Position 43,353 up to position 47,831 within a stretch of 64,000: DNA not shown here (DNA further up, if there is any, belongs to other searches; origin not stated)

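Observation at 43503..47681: Two large sensors whose output is a PP2C/SpoIIE phosphatase rather than a histidine kinase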

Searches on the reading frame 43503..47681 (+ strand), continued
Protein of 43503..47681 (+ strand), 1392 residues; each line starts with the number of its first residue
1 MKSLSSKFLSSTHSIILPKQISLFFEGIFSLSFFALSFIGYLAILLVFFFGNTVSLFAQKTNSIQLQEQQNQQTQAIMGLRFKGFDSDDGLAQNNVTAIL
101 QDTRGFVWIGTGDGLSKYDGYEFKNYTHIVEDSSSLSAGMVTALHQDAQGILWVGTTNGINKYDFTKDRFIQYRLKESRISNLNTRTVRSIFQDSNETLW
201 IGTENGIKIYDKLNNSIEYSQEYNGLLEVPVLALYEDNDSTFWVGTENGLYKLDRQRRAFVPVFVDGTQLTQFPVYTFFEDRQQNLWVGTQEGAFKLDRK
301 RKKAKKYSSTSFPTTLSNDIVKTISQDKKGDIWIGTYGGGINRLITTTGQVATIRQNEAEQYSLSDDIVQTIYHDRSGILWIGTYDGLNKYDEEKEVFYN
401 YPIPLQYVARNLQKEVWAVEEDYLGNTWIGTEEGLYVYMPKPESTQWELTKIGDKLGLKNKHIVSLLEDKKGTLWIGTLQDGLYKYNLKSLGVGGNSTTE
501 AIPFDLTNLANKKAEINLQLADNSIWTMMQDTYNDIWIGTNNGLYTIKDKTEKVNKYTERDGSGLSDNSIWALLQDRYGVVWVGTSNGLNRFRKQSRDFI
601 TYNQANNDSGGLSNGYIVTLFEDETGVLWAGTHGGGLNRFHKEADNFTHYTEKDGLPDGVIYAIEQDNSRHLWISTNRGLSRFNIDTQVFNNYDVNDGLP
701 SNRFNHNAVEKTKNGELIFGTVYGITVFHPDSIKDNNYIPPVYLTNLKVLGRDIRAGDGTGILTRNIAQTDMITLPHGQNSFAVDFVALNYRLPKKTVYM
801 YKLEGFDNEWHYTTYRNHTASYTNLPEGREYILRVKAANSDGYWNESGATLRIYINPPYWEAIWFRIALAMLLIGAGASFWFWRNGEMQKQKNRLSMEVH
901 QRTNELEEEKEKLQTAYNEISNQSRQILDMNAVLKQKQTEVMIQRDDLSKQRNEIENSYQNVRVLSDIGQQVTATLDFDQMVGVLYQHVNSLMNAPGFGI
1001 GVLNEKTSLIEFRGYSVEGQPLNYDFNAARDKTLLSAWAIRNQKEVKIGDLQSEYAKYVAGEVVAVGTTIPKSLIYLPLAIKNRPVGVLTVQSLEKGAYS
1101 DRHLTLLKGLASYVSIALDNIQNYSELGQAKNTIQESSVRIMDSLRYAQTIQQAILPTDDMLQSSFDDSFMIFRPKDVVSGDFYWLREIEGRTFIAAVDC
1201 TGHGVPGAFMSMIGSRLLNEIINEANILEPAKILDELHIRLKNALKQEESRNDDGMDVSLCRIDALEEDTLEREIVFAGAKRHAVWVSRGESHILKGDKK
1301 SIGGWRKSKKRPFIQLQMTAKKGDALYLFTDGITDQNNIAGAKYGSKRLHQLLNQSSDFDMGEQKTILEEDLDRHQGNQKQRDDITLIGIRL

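Call 26: find_homologous_proteins(query=L001:14285-14827:+, max_evalue=0.00001)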
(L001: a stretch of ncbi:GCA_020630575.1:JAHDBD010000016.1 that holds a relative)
Query L001:14285-14827:+ (181 aa): 13 proteins with E <= 0.00001 among 47 candidates.
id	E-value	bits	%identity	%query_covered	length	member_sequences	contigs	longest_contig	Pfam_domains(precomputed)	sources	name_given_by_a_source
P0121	5.7e-114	396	100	100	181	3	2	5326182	PF19788.5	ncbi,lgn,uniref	ncbi:SiaB family protein kinase [Bernardetia sp. MNP-M8]|uniref:SiaB family protein kinase n=1 Tax=B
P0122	1.3e-102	359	89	100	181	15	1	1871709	PF19788.5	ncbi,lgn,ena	-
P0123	1.3e-99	349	87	100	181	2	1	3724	PF19788.5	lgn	-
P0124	5.1e-99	347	85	100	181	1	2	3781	PF19788.5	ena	-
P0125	1.1e-98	346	86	100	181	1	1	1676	PF19788.5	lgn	-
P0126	1.8e-98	345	86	100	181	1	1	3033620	PF19788.5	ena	-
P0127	9.3e-98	343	84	100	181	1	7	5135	PF19788.5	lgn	-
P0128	6.1e-95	334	82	100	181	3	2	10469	PF19788.5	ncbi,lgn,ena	-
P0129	3.8e-94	331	85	100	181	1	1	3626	PF19788.5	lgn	-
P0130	3.3e-93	328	84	100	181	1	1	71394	PF19788.5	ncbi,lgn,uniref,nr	ncbi:SiaB family protein kinase [Bernardetia sp.]|uniref:SiaB family protein kinase n=1 Tax=Bernarde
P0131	5.1e-92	324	83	100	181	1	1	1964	PF19788.5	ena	-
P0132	1.5e-91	323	81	98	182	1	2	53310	PF19788.5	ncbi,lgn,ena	-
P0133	1.4e-67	245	62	100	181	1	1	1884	PF19788.5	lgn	-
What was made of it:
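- More divergent SiaB paralogs would have escaped the word-indexed search (call 26).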

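Call 27: find_encoding_contigs(protein=P0132, flank=10000, max_places=2)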
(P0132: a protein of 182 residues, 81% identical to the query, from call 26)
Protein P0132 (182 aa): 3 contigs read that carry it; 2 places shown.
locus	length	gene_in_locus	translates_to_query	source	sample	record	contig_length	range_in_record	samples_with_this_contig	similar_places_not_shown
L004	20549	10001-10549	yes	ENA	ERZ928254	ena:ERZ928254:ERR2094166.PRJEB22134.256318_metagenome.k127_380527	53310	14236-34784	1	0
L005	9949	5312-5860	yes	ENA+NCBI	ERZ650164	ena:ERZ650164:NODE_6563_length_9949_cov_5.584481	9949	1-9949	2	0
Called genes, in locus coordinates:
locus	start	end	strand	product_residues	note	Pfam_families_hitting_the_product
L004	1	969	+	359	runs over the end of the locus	-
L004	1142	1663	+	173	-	PF09917:DUF2147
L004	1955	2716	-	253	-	PF00194:Carb_anhydrase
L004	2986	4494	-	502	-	PF00089:Trypsin, PF13365:Trypsin_2, PF14685:PDZ_Tricorn (faint), PF00595:PDZ, PF13180:PDZ_2, PF17820:PDZ_6 (weak)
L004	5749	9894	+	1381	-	PF23748:Beta-prop_LRRK2 (faint), PF07494:Reg_prop (weak), PF07495:Y_Y_Y, PF13185:GAF_2, PF13492:GAF_3, PF07228:SpoIIE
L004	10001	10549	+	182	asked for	PF19788:DUF6272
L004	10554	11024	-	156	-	PF00583:Acetyltransf_1, PF13673:Acetyltransf_10, PF13508:Acetyltransf_7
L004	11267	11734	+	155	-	PF14126:DUF4293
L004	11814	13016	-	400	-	PF19572:PorV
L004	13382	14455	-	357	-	-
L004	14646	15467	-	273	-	PF00215:OMPdecase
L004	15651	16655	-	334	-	PF13280:WYL, PF25583:WCX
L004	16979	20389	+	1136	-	PF00580:UvrD-helicase, PF13245:AAA_19 (faint), PF13361:UvrD_C, PF13538:UvrD_C_2 (faint)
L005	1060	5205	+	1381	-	PF23748:Beta-prop_LRRK2 (faint), PF07494:Reg_prop (weak), PF07495:Y_Y_Y, PF13185:GAF_2, PF13492:GAF_3, PF07228:SpoIIE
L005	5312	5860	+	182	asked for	PF19788:DUF6272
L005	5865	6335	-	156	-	PF00583:Acetyltransf_1, PF13673:Acetyltransf_10, PF13508:Acetyltransf_7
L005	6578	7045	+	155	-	PF14126:DUF4293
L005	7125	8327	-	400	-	PF19572:PorV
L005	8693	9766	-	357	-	-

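Call 28: find_encoding_contigs(protein=P0122, flank=10000, max_places=2)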
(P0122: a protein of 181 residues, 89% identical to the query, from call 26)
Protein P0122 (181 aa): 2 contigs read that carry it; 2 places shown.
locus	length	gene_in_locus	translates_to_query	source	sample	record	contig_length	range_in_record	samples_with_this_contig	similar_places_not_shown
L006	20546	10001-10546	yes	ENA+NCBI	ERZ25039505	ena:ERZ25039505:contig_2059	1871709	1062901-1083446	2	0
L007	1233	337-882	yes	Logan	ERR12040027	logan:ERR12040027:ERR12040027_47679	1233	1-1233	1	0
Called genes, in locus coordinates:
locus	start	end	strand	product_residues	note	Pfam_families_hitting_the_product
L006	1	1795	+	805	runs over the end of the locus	PF13620:CarboxypepD_reg, PF13715:CarbopepD_reg_2, PF00593:TonB_dep_Rec_b-barrel, PF14905:OMP_b-brl_3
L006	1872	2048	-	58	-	-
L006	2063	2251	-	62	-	-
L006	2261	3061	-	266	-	-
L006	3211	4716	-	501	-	PF00089:Trypsin, PF13365:Trypsin_2, PF14685:PDZ_Tricorn (faint), PF00595:PDZ, PF13180:PDZ_2, PF17820:PDZ_6 (weak)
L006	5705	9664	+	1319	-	PF23748:Beta-prop_LRRK2 (faint), PF07494:Reg_prop (weak), PF07495:Y_Y_Y, PF13185:GAF_2, PF13492:GAF_3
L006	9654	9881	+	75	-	PF07228:SpoIIE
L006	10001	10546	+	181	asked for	PF19788:DUF6272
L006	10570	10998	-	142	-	-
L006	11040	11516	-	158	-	PF00583:Acetyltransf_1, PF13508:Acetyltransf_7, PF13673:Acetyltransf_10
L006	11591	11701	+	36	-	-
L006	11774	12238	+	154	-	PF14126:DUF4293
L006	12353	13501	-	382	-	PF19572:PorV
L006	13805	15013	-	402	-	PF19572:PorV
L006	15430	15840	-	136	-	-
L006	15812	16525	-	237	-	-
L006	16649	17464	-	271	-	PF00215:OMPdecase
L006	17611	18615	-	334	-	PF13280:WYL, PF25583:WCX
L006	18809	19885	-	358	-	PF10127:RlaP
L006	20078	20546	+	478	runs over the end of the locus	PF00112:Peptidase_C1, PF14326:DUF4384 (weak)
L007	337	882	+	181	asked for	PF19788:DUF6272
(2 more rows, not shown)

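Call 29: find_encoding_contigs(protein=P0121, flank=10000, max_places=3)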
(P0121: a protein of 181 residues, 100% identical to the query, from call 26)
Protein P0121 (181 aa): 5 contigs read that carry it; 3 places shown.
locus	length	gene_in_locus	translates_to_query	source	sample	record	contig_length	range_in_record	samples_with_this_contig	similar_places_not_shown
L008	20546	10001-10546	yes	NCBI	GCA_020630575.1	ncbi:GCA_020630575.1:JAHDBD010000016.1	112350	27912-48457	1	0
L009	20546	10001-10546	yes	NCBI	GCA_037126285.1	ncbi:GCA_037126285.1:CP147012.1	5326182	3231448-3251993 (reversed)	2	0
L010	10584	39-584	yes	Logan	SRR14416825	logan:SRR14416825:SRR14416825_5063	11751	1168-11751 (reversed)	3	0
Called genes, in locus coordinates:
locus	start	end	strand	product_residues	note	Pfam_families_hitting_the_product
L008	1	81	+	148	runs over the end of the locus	-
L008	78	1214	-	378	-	PF00072:Response_reg, PF14501:HATPase_c_5 (faint), PF02518:HATPase_c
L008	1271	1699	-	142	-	PF00072:Response_reg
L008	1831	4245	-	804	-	PF08446:PAS_2, PF14501:HATPase_c_5 (faint), PF01590:GAF, PF00360:PHY, PF00512:HisKA, PF02518:HATPase_c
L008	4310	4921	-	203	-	PF01126:Heme_oxygenase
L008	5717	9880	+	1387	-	PF23748:Beta-prop_LRRK2 (faint), PF07494:Reg_prop (weak), PF07495:Y_Y_Y, PF13185:GAF_2, PF13492:GAF_3, PF07228:SpoIIE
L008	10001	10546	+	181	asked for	PF19788:DUF6272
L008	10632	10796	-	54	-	-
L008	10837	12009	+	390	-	PF08240:ADH_N, PF00107:ADH_zinc_N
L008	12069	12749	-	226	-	PF07099:DUF1361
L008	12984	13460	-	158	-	PF00583:Acetyltransf_1, PF13508:Acetyltransf_7, PF13673:Acetyltransf_10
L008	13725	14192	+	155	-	PF14126:DUF4293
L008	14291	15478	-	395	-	PF19572:PorV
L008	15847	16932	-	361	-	-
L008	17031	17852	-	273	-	PF00215:OMPdecase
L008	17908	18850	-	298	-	PF00561:Abhydrolase_1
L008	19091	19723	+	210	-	PF00440:TetR_N, PF13972:TetR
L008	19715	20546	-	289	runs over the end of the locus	-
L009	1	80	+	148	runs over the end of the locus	-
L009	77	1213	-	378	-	PF00072:Response_reg, PF14501:HATPase_c_5 (faint), PF02518:HATPase_c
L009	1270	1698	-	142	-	PF00072:Response_reg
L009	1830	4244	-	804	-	PF08446:PAS_2, PF01590:GAF, PF00360:PHY, PF00512:HisKA, PF02518:HATPase_c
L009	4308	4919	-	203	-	PF01126:Heme_oxygenase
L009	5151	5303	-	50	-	-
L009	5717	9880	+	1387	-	PF23748:Beta-prop_LRRK2 (faint), PF07494:Reg_prop (weak), PF07495:Y_Y_Y, PF13185:GAF_2, PF13492:GAF_3, PF07228:SpoIIE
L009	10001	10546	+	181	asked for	PF19788:DUF6272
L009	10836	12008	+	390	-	PF08240:ADH_N, PF00107:ADH_zinc_N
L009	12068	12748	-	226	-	PF07099:DUF1361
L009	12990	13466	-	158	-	PF00583:Acetyltransf_1, PF13508:Acetyltransf_7, PF13673:Acetyltransf_10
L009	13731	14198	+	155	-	PF14126:DUF4293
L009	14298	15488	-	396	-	PF19572:PorV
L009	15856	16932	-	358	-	-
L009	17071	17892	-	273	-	PF00215:OMPdecase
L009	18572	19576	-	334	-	PF13280:WYL, PF25583:WCX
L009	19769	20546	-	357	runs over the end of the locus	PF10127:RlaP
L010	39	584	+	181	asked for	PF19788:DUF6272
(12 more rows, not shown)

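Call 40: list_cluster_members(proteins=[window:43503-47678:+, window:25924-28191:+])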
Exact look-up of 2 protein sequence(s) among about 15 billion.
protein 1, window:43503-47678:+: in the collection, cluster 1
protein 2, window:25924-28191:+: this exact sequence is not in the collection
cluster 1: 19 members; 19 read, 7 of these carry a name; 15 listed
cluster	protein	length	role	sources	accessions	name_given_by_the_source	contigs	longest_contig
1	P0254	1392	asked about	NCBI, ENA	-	-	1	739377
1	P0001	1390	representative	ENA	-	-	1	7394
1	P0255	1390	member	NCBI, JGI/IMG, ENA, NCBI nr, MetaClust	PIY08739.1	MAG: hypothetical protein COZ18_10735 [Flexibacter sp. CG_4_10_14_3_um_filter_32_15] | \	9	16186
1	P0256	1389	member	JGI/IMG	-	ligand-binding sensor domain-containing protein/serine phosphatase RsbU (regulator of ...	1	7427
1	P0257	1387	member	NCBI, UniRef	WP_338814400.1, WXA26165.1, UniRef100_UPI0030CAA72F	two-component regulator propeller domain-containing protein [Bernardetia sp. Wsw4-3y2] | two-component regulator propeller domain-containing protein n=1 Tax=Bernardetia sp. ...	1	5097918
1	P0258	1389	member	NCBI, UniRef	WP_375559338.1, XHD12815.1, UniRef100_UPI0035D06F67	two-component regulator propeller domain-containing protein [Bernardetia sp. OM2101] | two-component regulator propeller domain-containing protein n=1 Tax=Bernardetia sp. ...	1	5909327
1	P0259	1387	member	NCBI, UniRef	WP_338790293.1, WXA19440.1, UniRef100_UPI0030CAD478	two-component regulator propeller domain-containing protein [Bernardetia sp. MNP-M8] | two-component regulator propeller domain-containing protein n=1 Tax=Bernardetia sp. ...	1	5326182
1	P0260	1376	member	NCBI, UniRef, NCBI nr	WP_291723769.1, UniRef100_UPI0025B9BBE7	two-component regulator propeller domain-containing protein [Bernardetia sp.] | two-component regulator propeller domain-containing protein n=1 Tax=Bernardetia sp. ...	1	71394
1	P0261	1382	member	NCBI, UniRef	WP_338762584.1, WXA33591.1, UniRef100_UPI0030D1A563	two-component regulator propeller domain-containing protein [Bernardetia sp. ABR2-2B] | two-component regulator propeller domain-containing protein n=1 Tax=Bernardetia sp. ...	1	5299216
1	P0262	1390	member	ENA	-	-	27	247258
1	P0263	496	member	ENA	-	-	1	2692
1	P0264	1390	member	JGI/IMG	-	-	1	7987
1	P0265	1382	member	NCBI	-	-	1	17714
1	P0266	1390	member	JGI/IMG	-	-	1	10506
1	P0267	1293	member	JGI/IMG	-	-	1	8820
